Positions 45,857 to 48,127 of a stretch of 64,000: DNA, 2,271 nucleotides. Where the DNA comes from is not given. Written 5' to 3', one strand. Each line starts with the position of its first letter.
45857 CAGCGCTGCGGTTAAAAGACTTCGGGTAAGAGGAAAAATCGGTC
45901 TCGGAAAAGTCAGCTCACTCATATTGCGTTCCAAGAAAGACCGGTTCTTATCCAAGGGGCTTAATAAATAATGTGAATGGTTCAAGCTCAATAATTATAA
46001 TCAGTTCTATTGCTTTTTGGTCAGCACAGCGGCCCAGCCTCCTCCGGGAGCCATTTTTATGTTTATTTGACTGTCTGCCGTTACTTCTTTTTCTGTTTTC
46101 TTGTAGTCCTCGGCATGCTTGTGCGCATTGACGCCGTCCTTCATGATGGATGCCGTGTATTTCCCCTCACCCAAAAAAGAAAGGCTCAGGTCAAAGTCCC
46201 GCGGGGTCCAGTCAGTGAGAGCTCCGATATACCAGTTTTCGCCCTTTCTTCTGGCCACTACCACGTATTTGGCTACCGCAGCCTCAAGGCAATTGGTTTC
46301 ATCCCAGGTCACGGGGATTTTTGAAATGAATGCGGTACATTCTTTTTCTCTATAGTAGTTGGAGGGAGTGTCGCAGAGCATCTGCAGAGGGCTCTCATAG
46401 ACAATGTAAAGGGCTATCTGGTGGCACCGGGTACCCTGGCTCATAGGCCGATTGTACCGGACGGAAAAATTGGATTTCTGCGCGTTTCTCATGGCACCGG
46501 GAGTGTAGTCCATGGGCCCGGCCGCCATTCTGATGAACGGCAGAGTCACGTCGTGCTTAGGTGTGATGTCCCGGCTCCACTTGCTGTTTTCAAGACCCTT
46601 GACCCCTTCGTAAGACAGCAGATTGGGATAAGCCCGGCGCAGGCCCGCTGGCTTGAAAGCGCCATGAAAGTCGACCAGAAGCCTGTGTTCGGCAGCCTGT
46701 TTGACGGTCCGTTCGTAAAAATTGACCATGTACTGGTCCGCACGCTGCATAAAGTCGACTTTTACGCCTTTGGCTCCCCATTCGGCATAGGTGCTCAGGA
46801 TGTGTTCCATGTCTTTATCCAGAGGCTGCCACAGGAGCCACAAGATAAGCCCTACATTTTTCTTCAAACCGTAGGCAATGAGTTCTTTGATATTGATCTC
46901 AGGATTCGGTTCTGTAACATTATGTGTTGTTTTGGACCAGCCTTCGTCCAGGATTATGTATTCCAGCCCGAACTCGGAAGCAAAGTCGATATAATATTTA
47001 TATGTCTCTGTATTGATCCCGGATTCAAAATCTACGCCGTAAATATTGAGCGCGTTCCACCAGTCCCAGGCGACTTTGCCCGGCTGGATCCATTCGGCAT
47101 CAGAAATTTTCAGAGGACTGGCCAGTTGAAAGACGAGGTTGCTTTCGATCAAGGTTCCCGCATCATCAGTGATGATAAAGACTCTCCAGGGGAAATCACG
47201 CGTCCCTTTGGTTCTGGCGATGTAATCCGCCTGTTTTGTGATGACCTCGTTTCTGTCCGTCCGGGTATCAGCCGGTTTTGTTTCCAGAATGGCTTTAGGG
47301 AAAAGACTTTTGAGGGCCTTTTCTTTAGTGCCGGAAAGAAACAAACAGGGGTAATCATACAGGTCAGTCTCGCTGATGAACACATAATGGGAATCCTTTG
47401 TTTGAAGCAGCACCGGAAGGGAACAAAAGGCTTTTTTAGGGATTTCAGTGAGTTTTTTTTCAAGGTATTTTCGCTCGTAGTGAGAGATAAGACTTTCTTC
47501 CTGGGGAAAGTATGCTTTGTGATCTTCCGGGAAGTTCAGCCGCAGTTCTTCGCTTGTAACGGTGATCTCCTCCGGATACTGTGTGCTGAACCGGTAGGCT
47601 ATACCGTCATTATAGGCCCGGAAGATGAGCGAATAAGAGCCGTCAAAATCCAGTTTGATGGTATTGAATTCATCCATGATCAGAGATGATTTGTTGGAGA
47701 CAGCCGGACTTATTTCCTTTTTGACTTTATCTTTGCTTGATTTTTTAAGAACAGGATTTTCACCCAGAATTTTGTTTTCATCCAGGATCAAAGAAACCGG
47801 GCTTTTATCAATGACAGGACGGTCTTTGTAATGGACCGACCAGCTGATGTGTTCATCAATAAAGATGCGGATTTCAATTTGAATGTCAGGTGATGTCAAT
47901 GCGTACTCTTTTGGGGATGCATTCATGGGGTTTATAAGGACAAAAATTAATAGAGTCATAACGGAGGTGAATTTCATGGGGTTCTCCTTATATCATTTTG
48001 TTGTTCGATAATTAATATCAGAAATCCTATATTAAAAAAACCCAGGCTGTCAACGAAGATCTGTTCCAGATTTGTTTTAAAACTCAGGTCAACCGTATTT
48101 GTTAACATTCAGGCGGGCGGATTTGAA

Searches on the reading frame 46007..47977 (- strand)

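Call 69: search_protein_families(library=pfam, proteins=[window:46007-47977:-], max_evalue=0.000001)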
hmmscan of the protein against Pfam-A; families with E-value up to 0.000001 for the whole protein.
window:46007-47977:- (656 aa): 3 families
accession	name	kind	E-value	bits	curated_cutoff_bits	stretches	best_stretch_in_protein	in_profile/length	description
PF10566.15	Glyco_hydro_97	-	2.4e-112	375.3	32.5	1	293-555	1-275/275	Glycoside hydrolase 97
PF14508.12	GH97_N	-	2.9e-55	187.7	25.3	1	27-288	1-229/229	Glycosyl-hydrolase 97 N-terminal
PF14509.12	GH97_C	-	1.8e-34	118.3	25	1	557-652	1-96/97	Glycosyl-hydrolase 97 C-terminal, oligomerisation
